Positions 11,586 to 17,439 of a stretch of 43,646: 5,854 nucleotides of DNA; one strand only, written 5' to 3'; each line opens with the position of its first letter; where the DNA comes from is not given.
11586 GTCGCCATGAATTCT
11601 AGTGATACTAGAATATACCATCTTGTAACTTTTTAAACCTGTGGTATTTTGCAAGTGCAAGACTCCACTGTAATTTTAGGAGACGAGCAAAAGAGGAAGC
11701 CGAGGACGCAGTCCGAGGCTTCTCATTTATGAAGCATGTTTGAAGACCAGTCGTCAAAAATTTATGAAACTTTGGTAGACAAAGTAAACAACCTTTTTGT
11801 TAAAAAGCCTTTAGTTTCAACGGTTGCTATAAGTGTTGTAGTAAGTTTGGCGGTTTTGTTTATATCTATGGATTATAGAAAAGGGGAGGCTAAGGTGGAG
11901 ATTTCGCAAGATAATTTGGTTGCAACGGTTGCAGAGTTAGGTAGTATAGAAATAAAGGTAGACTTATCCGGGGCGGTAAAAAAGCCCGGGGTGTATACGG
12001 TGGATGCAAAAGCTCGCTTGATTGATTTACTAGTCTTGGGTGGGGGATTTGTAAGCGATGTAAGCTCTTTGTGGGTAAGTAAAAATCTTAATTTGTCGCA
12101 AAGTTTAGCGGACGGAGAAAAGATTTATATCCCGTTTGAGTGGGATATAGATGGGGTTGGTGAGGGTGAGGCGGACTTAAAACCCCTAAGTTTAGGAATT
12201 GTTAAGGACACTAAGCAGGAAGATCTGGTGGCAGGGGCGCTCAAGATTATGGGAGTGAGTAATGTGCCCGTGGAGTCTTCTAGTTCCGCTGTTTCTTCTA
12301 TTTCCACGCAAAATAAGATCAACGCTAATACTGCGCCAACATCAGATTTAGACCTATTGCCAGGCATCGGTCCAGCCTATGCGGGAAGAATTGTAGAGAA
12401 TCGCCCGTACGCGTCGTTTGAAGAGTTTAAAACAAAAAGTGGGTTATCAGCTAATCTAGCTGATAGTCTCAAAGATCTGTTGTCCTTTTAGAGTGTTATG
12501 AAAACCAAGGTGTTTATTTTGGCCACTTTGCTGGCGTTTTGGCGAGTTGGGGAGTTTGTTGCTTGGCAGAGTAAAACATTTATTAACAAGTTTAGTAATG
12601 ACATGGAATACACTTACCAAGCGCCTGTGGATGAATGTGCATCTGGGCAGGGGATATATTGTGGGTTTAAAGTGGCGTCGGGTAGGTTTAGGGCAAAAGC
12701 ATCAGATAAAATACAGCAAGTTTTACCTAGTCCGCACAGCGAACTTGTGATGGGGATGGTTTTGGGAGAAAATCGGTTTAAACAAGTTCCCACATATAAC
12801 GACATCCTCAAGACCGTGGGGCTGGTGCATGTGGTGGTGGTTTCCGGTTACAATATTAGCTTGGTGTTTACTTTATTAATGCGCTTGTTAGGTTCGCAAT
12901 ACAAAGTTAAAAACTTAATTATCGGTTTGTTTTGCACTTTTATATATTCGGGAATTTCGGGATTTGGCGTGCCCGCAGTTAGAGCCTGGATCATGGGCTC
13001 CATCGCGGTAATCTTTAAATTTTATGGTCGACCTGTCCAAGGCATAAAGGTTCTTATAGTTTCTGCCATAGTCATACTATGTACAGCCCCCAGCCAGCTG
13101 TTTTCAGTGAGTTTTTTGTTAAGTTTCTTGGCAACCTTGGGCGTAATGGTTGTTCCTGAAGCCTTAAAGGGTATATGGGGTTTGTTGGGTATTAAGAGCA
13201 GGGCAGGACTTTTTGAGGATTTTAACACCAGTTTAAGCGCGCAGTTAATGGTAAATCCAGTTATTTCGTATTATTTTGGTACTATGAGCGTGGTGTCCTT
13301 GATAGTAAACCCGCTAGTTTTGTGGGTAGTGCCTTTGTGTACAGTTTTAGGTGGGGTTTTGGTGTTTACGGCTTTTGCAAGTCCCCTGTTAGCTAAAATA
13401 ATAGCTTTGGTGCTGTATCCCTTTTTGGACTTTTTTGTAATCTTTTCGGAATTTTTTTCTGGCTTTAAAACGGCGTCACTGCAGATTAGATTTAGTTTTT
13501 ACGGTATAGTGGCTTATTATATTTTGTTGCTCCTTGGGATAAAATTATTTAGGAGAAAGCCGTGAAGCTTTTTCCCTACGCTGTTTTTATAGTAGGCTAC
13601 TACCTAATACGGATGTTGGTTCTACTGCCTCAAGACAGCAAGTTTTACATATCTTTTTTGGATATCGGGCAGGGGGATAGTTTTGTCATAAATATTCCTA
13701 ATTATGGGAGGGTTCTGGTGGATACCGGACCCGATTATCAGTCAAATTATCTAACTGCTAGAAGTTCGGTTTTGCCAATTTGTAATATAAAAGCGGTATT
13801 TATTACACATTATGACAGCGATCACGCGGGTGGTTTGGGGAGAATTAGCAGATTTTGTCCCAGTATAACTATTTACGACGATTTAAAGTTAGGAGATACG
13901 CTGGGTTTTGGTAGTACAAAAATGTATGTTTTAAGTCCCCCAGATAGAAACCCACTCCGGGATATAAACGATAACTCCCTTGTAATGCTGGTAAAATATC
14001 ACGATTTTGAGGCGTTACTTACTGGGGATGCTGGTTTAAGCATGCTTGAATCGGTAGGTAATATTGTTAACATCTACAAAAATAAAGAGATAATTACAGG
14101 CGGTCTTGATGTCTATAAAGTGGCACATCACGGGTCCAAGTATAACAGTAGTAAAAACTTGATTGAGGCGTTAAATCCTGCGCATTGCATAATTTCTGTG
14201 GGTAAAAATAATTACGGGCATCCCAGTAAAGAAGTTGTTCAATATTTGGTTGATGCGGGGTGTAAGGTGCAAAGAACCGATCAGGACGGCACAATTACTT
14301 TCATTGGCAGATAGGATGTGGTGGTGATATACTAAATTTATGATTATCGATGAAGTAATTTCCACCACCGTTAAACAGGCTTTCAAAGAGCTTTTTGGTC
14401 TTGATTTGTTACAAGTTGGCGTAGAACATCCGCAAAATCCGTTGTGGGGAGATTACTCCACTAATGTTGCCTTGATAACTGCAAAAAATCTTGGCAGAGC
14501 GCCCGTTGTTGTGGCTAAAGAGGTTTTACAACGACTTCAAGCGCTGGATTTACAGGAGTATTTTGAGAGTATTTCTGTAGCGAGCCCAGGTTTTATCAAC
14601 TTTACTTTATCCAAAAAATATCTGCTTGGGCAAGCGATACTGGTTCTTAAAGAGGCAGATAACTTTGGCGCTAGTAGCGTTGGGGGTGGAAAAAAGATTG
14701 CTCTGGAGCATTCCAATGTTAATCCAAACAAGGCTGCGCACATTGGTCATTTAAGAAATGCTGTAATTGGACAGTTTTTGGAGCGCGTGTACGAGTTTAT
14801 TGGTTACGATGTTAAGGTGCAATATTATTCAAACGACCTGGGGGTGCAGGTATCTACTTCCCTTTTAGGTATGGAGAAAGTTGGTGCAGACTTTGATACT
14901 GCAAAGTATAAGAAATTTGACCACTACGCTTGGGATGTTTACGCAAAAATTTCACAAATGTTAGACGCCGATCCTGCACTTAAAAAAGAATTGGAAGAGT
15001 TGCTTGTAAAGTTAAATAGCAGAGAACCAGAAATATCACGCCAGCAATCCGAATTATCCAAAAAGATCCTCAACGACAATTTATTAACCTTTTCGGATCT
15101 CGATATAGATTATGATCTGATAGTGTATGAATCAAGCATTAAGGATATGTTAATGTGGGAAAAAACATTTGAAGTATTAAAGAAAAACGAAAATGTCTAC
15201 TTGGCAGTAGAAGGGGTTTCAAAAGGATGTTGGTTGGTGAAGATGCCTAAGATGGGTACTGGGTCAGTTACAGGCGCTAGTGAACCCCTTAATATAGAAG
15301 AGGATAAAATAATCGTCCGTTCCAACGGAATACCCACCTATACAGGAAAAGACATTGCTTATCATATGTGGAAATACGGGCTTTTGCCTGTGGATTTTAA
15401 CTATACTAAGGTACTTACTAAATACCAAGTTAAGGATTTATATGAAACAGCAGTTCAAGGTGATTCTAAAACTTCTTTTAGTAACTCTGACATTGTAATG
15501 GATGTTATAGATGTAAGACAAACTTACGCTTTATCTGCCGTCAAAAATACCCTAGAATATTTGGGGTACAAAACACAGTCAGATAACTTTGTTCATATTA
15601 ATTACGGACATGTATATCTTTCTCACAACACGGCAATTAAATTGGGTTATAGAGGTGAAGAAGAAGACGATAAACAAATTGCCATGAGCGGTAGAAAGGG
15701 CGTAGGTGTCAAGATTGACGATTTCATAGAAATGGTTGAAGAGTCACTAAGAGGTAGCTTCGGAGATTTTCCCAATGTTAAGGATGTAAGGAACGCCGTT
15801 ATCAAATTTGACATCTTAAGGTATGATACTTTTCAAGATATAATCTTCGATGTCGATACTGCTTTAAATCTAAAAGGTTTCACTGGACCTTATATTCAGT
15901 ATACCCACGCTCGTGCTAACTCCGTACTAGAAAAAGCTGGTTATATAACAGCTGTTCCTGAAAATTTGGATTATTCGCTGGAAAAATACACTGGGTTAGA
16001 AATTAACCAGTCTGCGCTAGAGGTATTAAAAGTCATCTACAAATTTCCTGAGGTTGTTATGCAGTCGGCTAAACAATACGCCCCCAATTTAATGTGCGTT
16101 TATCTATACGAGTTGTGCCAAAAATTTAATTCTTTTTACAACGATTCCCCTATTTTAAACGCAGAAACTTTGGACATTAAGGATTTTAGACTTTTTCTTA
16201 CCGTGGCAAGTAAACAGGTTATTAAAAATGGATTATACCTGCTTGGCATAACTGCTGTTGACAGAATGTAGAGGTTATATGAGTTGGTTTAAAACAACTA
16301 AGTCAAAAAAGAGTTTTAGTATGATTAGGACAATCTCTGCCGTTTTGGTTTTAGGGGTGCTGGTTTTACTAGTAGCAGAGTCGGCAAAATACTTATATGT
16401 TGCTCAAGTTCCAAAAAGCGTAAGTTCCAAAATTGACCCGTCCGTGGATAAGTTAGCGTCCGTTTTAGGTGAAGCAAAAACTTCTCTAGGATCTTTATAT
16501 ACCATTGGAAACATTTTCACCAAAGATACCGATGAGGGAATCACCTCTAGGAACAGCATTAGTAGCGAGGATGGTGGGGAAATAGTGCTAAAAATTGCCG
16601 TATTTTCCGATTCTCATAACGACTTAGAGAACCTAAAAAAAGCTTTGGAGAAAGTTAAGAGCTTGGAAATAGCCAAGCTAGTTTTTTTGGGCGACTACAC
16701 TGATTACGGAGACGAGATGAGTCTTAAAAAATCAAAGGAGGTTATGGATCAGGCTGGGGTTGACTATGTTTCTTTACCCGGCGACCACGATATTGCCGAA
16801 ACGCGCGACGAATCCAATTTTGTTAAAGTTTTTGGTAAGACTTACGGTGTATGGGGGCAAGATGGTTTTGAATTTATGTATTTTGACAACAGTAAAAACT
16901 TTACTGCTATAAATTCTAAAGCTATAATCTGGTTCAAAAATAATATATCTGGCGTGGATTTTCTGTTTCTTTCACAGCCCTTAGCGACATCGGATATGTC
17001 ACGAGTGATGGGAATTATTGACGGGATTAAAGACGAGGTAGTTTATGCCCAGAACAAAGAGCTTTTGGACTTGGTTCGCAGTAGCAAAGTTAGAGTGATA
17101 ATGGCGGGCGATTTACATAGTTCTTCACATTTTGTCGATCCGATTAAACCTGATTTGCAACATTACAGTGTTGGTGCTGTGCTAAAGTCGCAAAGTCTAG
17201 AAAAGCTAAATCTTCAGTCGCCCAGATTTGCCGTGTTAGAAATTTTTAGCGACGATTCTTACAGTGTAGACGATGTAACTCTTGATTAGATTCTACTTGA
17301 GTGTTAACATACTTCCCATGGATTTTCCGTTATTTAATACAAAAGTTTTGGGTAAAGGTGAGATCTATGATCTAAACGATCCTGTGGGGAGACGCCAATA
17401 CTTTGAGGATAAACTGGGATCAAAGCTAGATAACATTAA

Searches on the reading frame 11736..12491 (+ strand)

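Call 8: search_protein_families(library=pfam, proteins=[window:11736-12491:+])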
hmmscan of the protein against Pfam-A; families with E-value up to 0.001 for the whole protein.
window:11736-12491:+ (251 aa): 3 families
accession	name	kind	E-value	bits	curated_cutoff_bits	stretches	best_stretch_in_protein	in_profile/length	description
PF12836.13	HHH_3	-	5e-11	43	27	1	192-249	3-64/65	Helix-hairpin-helix motif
PF10531.15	SLBB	-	4.8e-07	29.9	27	1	74-114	1-43/55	SLBB domain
PF06514.17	PsbU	-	0.00066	20.1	24.5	0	191-245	11-65/93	Photosystem II 12 kDa extrinsic protein (PsbU)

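Call 55: search_protein_families(library=ncbifam, max_evalue=0.01, proteins=[window:11736-12491:+])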
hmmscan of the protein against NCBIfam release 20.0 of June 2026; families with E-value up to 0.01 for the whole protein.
window:11736-12491:+ (251 aa): 5 families
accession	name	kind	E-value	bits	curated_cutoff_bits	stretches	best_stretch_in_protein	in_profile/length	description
TIGR01259.1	comE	subfamily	1.4e-07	31.5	152.35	1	181-249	46-118/120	comEA protein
NF045978.1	ComEA_MAG0490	equivalog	1.6e-06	28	98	1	32-135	9-98/162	MAG0490 family ComEA-like DNA-binding protein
NF002708.1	PRK02515.1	equivalog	0.0002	21.3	85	1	183-246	47-110/137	photosystem II complex extrinsic protein PsbU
NF037980.1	T2SS_GspK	equivalog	0.00032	20.3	130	1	171-242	189-264/307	type II secretion system minor pseudopilin GspK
TIGR03028.1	EpsE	equivalog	0.0037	16.6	262.65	1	63-112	71-118/239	polysaccharide export protein EpsE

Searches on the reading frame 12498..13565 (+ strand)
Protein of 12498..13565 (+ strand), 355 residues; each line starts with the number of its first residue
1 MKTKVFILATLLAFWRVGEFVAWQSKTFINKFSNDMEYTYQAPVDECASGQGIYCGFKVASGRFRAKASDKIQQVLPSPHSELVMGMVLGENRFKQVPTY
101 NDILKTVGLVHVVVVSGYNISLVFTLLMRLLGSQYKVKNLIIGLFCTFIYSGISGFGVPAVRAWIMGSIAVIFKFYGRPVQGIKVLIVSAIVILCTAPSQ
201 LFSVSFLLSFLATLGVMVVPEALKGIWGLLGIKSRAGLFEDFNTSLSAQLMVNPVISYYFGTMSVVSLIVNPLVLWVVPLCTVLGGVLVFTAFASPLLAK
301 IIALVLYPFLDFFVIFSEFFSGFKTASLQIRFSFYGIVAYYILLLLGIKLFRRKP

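Call 8: search_protein_families(library=pfam, proteins=[window:12498-13565:+])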
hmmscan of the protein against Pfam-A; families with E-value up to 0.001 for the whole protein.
window:12498-13565:+ (355 aa): 1 family
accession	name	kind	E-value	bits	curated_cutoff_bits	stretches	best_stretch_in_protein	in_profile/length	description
PF03772.21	Competence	-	5.4e-42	144.5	23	1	98-353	11-269/270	Competence protein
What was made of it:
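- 11736..14314 (+): comEA (11736-12491) and the split comEC: Competence domain 12498-13565 and metallo-beta-lactamase domain 13562-14314. call 8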

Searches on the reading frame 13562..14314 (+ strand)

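Call 8: search_protein_families(library=pfam, proteins=[window:13562-14314:+])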
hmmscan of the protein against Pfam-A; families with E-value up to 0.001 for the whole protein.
window:13562-14314:+ (250 aa): 2 families
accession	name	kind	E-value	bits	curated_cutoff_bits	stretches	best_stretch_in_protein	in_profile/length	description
PF00753.33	Lactamase_B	-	9.9e-13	48.9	22.7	1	35-115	3-83/196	Metallo-beta-lactamase superfamily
PF12706.13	Lactamase_B_2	-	5.7e-07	29.8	27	1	50-114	2-70/200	Beta-lactamase superfamily domain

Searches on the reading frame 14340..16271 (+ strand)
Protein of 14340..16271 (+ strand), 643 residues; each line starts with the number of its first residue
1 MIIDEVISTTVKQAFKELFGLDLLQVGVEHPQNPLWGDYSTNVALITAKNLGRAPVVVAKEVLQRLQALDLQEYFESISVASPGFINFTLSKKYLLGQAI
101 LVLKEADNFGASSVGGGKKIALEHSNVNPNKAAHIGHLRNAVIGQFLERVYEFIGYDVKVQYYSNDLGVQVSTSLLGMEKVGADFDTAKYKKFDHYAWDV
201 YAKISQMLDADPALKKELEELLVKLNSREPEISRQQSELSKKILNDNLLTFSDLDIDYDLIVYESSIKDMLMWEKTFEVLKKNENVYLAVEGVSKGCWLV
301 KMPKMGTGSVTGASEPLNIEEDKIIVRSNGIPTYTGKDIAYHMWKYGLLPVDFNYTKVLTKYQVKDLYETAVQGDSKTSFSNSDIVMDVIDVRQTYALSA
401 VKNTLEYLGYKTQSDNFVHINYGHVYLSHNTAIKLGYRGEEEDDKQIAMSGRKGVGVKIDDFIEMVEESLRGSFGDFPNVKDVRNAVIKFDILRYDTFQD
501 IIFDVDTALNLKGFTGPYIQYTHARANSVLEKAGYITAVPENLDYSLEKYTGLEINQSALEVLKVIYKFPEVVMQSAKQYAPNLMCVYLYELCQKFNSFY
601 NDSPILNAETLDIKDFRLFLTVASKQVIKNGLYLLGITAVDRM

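Call 8: search_protein_families(library=pfam, proteins=[window:14340-16271:+])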
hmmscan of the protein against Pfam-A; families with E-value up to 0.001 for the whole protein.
window:14340-16271:+ (643 aa): 3 families
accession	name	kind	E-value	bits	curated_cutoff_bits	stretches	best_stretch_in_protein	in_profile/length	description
PF05746.21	DALR_1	-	2.4e-29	102.2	22.3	1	519-643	1-117/117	DALR anticodon binding domain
PF00750.26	tRNA-synt_1d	-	3.3e-22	79.4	23.3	1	113-345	15-225/349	tRNA synthetases class I (R), catalytic domain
PF03485.21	Arg_tRNA_synt_N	-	5.1e-18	65.9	21.5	1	7-90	3-85/85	Arginyl tRNA synthetase N terminal domain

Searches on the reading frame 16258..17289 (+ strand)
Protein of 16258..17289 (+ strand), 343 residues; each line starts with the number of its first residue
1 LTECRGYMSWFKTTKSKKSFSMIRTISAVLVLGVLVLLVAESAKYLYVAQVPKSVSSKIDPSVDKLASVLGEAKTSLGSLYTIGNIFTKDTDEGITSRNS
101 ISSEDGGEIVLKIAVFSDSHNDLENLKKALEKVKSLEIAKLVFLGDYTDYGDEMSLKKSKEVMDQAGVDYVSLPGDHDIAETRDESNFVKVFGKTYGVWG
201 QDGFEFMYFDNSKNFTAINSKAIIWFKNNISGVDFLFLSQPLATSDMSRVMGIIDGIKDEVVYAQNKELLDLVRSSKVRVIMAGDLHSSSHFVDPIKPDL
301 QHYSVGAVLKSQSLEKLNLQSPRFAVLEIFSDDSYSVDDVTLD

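Call 30: search_protein_families(library=pfam, proteins=[window:16258-17289:+])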
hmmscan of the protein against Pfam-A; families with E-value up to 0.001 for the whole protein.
window:16258-17289:+ (343 aa): 2 families
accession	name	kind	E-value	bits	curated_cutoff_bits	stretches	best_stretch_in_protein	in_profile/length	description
PF00149.33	Metallophos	-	2.7e-10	41.4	21.5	1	111-288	1-190/191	Calcineurin-like phosphoesterase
PF12850.12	Metallophos_2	-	2.3e-06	28.1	27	1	111-182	1-70/154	Calcineurin-like phosphoesterase superfamily domain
